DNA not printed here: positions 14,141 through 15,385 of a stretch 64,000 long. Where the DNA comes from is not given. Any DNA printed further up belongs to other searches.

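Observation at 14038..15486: Three-gene cassette appended to gap, with a nucleotidyltransferase-fold-like protein whose catalytic acids appear substituted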

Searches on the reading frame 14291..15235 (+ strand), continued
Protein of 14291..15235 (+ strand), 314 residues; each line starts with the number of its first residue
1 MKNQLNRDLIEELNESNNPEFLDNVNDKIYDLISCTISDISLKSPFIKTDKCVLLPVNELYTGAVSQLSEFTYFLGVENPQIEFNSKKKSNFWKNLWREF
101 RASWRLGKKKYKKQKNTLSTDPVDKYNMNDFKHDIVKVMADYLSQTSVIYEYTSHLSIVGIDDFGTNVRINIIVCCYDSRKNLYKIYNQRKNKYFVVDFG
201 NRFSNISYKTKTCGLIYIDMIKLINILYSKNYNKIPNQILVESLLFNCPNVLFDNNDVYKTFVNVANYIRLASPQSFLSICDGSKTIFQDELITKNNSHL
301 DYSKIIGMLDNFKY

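Call 22: fold_search(model_id=the predicted structure, library=pdb)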
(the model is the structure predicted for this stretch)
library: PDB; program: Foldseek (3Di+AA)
matches with E <= 10: 380; with E <= 0.001: 51
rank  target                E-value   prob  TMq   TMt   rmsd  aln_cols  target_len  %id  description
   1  6e0k                  7.9e-08  1.00  0.62  0.66   8.5       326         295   14  Structure of Rhodothermus marinus CdnE c-UMP-AMP synthase (released 2019-02-20)
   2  6e0n                  1.1e-07  1.00  0.50  0.57   8.1       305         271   13  Structure of Elizabethkingia meningoseptica CdnE cyclic dinucleotide synthase with GTP and Apcpp (released 2019-02-20)
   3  6e0m                  1.4e-07  1.00  0.52  0.59   7.8       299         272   14  Structure of Elizabethkingia meningoseptica CdnE cyclic dinucleotide synthase (released 2019-02-20)
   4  6e0o_A                2.1e-07  1.00  0.56  0.64   7.8       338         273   12  Structure of Elizabethkingia meningoseptica CdnE cyclic dinucleotide synthase with pppA[3'-5']pA (released 2019-02-20)
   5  6e0l                  5.1e-07  1.00  0.61  0.66   8.6       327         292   13  Structure of Rhodothermus marinus CdnE c-UMP-AMP synthase with Apcpp and Upnpp (released 2019-02-20)
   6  7x4f                  7.8e-07  1.00  0.62  0.66  10.0       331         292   11  Native CD-NTase LpCdnE (released 2023-03-08)
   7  7x4q_A                1.4e-06  1.00  0.62  0.67  10.9       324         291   12  LpCdnE UTP Mg complex (released 2023-03-08)
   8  7x4a                  1.4e-06  1.00  0.62  0.65   7.8       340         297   12  Native CD-NTase ClCdnE (released 2023-03-08)
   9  7x4t_A                1.5e-06  1.00  0.62  0.65   8.0       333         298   11  LpCdnE UMPNPP Mg complex (released 2023-03-08)
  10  7x4t_B                2.7e-06  1.00  0.61  0.65   9.3       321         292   12  LpCdnE UMPNPP Mg complex (released 2023-03-08)
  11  6wt9                  3.0e-06  1.00  0.58  0.60   5.1       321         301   12  Structure of STING-associated CdnE c-di-GMP synthase from Capnocytophaga granulosa (released 2020-09-09)
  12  6wt8                  3.2e-06  1.00  0.55  0.49  12.3       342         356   12  Structure of a STING-associated CdnE c-di-GMP synthase from Flavobacteriaceae sp. (released 2020-09-09)
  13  7x4q_B                8.5e-06  1.00  0.59  0.63   5.8       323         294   12  LpCdnE UTP Mg complex (released 2023-03-08)
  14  7x4c                  1.5e-05  1.00  0.57  0.59   9.6       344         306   12  Native CD-NTase EfCdnE (released 2023-03-08)
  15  7fum                  2.7e-05  1.00  0.46  0.43   9.6       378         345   12  Crystal Structure of human cyclic GMP-AMP synthase in complex with 2-[(4-benzylpiperazin-1-yl)methyl]-6-(2-chloro-4-meth (released 2024-02-21)
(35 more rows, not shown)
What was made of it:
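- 14291..15235 (+): ORF314: a CD-NTase-fold (cGAS/DncV-like, closest to clade E CdnE) protein with a degenerate active site. This is the core of the finding. The Foldseek PDB top 50 are all CD-NTases, with 6e0k best at E 7.9e-8 and TM 0.62/0.66 (call 22).
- On CD-NTase (cGAS/DncV-like nucleotidyltransferase) superfamily, by homology and fold: The Foldseek PDB top 50 are all CD-NTases, best E 7.9e-8 and TM 0.62/0.66 (call 22).
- Closest known: Clade E CD-NTases. Same: Same two-lobed fold: a Pol-beta-like core plus a C-terminal helical lobe, TM 0.62-0.66 (call 22).
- All 50 top PDB matches are CD-NTases, with CdnE first at TM 0.62-0.66 (call 22).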

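Call 23: fold_search(model_id=the predicted structure, library=viral)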
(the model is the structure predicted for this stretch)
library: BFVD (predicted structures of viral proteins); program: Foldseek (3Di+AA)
matches with E <= 10: 355; with E <= 0.001: 0
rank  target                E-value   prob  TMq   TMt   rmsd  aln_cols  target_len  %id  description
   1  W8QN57                1.5e-02  0.38  0.21  0.19  18.5       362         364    9  Uncharacterized protein [Chloriridovirus anopheles1]
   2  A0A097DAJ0            1.7e-02  0.33  0.17  0.19  15.5       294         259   10  HE65 [Erinnyis ello granulovirus]
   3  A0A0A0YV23            2.9e-02  0.20  0.17  0.15  19.1       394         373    9  Ac18 [Lymantria dispar multicapsid nuclear polyhedrosis virus]
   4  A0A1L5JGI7            3.3e-02  0.28  0.18  0.15  19.2       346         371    8  ORF20 [Plodia interpunctella granulovirus]
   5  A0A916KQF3            6.8e-02  0.18  0.20  0.15  17.3       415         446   10  Uncharacterized protein [Mythimna separata entomopoxvirus 'L']
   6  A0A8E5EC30            7.5e-02  0.11  0.09  0.16  17.3       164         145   10  Uncharacterized protein [Tenacibaculum phage Gundel_1]
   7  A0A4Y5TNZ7            1.0e-01  0.18  0.12  0.14  12.8       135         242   14  (no name in the UniProt tables at hand)
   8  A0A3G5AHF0            1.3e-01  0.66  0.17  0.13  20.5       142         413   16  Uncharacterized protein [Sylvanvirus sp.]
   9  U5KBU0                2.2e-01  0.09  0.17  0.13  18.5       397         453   10  Uncharacterized protein [Clostera anastomosis granulovirus A]
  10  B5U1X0                2.2e-01  0.05  0.11  0.10  24.1       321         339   12  Putative RNA dependent RNA polymerase (Fragment) [melon severe mosaic virus]
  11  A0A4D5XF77            2.5e-01  0.08  0.13  0.10  25.2       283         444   11  Uncharacterized protein [Mimivirus LCMiAC02]
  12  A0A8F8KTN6            2.9e-01  0.57  0.19  0.13  12.4       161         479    7  Mitochondrial/bacterial CCA-adding enzyme [Clandestinovirus]
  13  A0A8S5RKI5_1          2.9e-01  0.07  0.12  0.05  24.6       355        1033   12  Uncharacterized protein [virus sp. ctEQ64]
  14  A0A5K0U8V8            3.4e-01  0.38  0.22  0.11  12.7       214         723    9  Uncharacterized protein [Yasminevirus sp. GU-2018]
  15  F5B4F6                3.4e-01  0.23  0.19  0.32  11.9       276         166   12  (no name in the UniProt tables at hand)
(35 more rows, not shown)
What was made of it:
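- Tried and rejected: Foldseek against BFVD found nothing at E below 0.01 (call 23).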

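Call 24: search_protein_representatives(alignment_id=A1)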
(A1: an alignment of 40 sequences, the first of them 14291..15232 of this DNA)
Query: 40 sequences, 316 profile positions. Proteins with E-value up to 0.001 (for the whole library): 114; up to 1e-10: 94; up to 1e-30: 64. The best 114 are listed.
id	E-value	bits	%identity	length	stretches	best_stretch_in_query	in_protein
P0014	3.1e-152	522.8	-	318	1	1-316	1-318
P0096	5.5e-121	420.2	-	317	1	1-315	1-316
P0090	1.1e-114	399.5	-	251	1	65-316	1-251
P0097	3.7e-83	295.9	-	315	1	1-312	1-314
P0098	2.4e-77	276.8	-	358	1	5-310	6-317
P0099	1.3e-75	271.1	-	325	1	2-312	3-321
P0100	4.6e-75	269.3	-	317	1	4-313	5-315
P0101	8.4e-74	265.2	-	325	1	1-314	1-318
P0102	4.2e-72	259.6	-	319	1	4-311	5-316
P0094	1.1e-67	245.1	-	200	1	158-316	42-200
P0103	3.6e-63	230.2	-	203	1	1-193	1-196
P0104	7.8e-59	216.0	-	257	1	68-309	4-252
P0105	9.6e-54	199.3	-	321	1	5-294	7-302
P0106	5.7e-53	196.7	-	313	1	6-308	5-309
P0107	4.6e-52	193.7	-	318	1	1-307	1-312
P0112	4.5e-47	177.3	-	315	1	5-305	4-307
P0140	9.4e-39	150.0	-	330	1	3-311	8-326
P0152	1.5e-32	129.6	-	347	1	3-300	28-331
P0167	3.8e-24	102.0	-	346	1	5-293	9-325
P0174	4.0e-21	92.1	-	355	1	4-297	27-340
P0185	2.5e-12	63.2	-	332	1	15-293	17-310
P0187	1.3e-09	54.3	-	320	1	5-285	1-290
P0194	1.9e-06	43.9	-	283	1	154-300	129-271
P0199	1.4e-05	41.0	-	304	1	119-289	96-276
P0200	1.8e-05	40.6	-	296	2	121-288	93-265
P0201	2.1e-05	40.4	-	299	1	6-297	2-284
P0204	1.9e-04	37.3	-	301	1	23-281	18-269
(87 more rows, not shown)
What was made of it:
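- There are 114 clusters at 50% identity, almost all full length at about 315 aa (call 24).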

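Call 25: search_protein_families(library=pfam, proteins=[P0194, P0199, P0200, P0201, P0204, P0185, P0187, P0167, P0174, P0152], max_evalue=1)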
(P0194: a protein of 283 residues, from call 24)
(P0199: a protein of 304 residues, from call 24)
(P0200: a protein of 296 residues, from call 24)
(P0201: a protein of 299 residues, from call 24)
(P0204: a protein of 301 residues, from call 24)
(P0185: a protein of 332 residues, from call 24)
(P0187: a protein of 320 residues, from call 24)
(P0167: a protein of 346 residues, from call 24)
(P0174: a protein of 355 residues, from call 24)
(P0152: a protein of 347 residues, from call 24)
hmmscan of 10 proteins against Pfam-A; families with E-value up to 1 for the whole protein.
P0194 (283 aa): 0 families

P0199 (304 aa): 3 families
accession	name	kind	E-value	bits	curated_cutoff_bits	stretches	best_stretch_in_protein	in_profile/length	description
PF18972.5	Wheel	-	0.023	15.4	27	1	26-78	33-87/114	Cns1/TTC4 Wheel domain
PF22772.2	WsaF_C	-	0.13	12.5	27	1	30-83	17-69/133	WsaF, C-terminal domain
PF08597.15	eIF3_subunit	-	0.2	12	28.9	1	64-139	131-205/250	Translation initiation factor eIF3 subunit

P0200 (296 aa): 0 families

P0201 (299 aa): 0 families

P0204 (301 aa): 1 family
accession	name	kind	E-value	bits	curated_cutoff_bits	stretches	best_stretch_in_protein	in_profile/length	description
PF24959.1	FH3_FHOD1-3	-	0.057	13.6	27.4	1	78-139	64-127/136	FHOD1/3 FH3 domain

P0185 (332 aa): 0 families

P0187 (320 aa): 2 families
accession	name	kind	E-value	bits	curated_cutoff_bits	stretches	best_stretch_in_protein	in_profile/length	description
PF01335.27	DED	-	0.0085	16.7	35.9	1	199-237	37-75/82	Death effector domain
PF00443.35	UCH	-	0.42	10.6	23.9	1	100-144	154-198/254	Ubiquitin carboxyl-terminal hydrolase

P0167 (346 aa): 0 families

P0174 (355 aa): 1 family
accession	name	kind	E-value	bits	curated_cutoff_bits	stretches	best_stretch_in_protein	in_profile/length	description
PF01909.29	NTP_transf_2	-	0.14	13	21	1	74-145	14-78/93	Nucleotidyltransferase domain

P0152 (347 aa): 2 families
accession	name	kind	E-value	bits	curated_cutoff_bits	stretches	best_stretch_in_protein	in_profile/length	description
PF11891.13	RETICULATA-like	-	0.028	14.6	25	1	50-125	14-84/177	Protein RETICULATA-related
PF12972.12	NAGLU_C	-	0.16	12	25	1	111-147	203-239/268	Alpha-N-acetylglucosaminidase (NAGLU) C-terminal domain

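Call 26: find_related_loci(query=A1, collection=genome_contigs, flank=4000)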
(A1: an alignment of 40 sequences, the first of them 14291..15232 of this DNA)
Query A1 (314 aa) in genome_contigs; peptide patterns used: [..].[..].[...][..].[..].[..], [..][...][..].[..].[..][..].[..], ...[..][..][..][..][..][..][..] (x = any residue, [..] = any of these).
124 stretches matched a pattern; 55 encode a relative of the query (tblastn E <= 1e-3); 54 distinct loci.
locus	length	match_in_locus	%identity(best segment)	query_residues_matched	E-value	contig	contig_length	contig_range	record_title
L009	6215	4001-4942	99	1-314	0e+0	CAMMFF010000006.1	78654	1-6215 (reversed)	MAG: uncultured Clostridia bacterium isolate ERR4968681_bin.18_MetaWRAP_v1.1_MAG genome assembly, contig: NODE_258_lengt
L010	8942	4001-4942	81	1-314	2e-175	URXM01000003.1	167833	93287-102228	uncultured Clostridiales bacterium isolate UMGS1447 genome assembly, contig: NODE_11_length_167833_cov_9.917099, whole g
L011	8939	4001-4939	67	1-314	4e-140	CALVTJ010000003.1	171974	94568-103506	MAG: uncultured Clostridia bacterium isolate BRZ_KC__bin76 genome assembly, contig: BRZ_KC__NODE_70_length_171974_cov_15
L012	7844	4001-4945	65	1-314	9e-140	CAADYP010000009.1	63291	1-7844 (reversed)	MAG TPA_asm: Clostridia bacterium, isolate HGM11342, WGS project CAADYP010000000 data, contig: ERS396355_2_k85_76073, wh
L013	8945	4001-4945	60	1-314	1e-130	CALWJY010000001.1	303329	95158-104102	MAG: uncultured Clostridia bacterium isolate E14__bin180 genome assembly, contig: E14__k127_881133, whole genome shotgun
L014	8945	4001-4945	57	1-314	9e-127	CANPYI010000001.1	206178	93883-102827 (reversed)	MAG: uncultured Clostridia bacterium isolate Lapin-004__bin41 genome assembly, contig: Lapin-004__NODE_16_length_206178_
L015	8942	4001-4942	61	1-314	1e-125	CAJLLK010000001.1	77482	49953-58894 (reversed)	MAG TPA_asm: uncultured Catabacter sp. isolate ERR321592-bin.10 genome assembly, contig: NODE_141_length_77482_cov_3.890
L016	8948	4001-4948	57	1-314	3e-125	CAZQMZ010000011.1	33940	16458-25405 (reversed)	MAG TPA_asm: uncultured Lachnospiraceae bacterium isolate SRP141132_co6_281 genome assembly, contig: NODE_800_length_339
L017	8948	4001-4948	58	1-314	5e-125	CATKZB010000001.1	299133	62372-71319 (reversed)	MAG TPA_asm: uncultured Christensenella sp. isolate MGG06840_1680015412 genome assembly, contig: ERR3199580_30, whole ge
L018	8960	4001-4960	56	1-314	1e-124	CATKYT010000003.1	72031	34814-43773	MAG TPA_asm: uncultured Eubacteriales bacterium isolate MGG07323_1680015460 genome assembly, contig: ERR3199589_454, who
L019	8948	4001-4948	59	1-314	2e-124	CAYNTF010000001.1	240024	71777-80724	MAG TPA_asm: uncultured Lachnospiraceae bacterium isolate SRP141132_co6_278 genome assembly, contig: NODE_3_length_24002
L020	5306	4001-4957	57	1-314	6e-124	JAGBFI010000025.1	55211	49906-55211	MAG: Clostridia bacterium isolate RGIG9067 Water_deer_Rectum.Co__c684478, whole genome shotgun sequence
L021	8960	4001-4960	56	1-314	5e-124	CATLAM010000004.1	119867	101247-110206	MAG TPA_asm: uncultured Eubacteriales bacterium isolate MGG03578_1680015426 genome assembly, contig: ERR2844015_438, who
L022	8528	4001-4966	56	1-314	2e-123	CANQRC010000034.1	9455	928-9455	MAG: uncultured Clostridia bacterium isolate Lapin-008__bin78 genome assembly, contig: Lapin-008__NODE_7234_length_9455_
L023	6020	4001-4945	59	1-314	5e-122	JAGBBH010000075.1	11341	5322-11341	MAG: Clostridia bacterium isolate RGIG8962 Water_deer_Rectum-2__c404124, whole genome shotgun sequence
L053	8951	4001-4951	45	1-313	2e-89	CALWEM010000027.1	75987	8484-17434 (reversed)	MAG: uncultured Clostridia bacterium isolate E06__bin220 genome assembly, contig: E06__k127_1762702, whole genome shotgu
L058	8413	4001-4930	41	4-310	4e-77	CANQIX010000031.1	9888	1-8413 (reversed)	MAG: uncultured Clostridia bacterium isolate Lapin-027__bin36 genome assembly, contig: Lapin-027__NODE_7030_length_9888_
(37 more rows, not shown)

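Call 32: find_encoding_contigs(protein=P0098, flank=5000, max_places=2)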
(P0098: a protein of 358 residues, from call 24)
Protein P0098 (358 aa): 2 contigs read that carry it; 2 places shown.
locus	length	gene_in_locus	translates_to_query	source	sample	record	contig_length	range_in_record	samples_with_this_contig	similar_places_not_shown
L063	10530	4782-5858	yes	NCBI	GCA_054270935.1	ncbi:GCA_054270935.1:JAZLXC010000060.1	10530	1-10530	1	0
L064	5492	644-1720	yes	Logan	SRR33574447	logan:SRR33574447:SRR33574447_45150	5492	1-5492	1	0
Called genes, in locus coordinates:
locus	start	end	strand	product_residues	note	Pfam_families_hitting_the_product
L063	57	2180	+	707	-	PF07581:Glug (faint)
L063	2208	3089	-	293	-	PF00589:Phage_integrase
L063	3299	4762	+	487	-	PF02403:Seryl_tRNA_N, PF00587:tRNA-synt_2b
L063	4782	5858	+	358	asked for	-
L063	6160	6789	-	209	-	PF01863:YgjP-like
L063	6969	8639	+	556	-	PF03551:PadR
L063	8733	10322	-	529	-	PF12072:RNase_Y_N, PF00013:KH_1, PF01966:HD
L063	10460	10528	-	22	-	?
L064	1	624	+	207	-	?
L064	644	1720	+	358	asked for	-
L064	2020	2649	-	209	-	PF01863:YgjP-like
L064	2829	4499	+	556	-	PF03551:PadR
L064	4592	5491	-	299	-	?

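Call 33: find_encoding_contigs(protein=P0112, flank=5000, max_places=2)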
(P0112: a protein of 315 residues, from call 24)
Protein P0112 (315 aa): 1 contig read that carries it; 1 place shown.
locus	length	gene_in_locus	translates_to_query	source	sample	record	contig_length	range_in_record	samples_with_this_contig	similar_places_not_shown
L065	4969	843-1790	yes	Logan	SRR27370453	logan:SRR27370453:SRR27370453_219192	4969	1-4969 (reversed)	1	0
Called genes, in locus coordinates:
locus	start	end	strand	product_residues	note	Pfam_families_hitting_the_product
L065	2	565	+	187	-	?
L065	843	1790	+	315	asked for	-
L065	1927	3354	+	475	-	PF07690:MFS_1, PF13347:MFS_2, PF07690:MFS_1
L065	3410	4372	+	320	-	PF13177:DNA_pol3_delta2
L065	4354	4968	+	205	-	?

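Call 34: find_encoding_contigs(protein=P0174, flank=5000, max_places=2)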
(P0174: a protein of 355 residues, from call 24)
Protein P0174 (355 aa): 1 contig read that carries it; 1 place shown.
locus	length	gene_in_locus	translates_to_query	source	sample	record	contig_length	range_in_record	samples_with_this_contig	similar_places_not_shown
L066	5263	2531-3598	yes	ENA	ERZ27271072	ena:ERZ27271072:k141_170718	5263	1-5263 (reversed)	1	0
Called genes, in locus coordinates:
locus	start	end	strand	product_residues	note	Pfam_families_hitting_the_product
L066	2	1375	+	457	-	?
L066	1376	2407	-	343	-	PF02899:Phage_int_SAM_1, PF00589:Phage_integrase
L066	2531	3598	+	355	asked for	-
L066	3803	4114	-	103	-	-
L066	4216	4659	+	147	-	PF01281:Ribosomal_L9_N, PF03948:Ribosomal_L9_C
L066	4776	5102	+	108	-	PF12674:Zn_ribbon_2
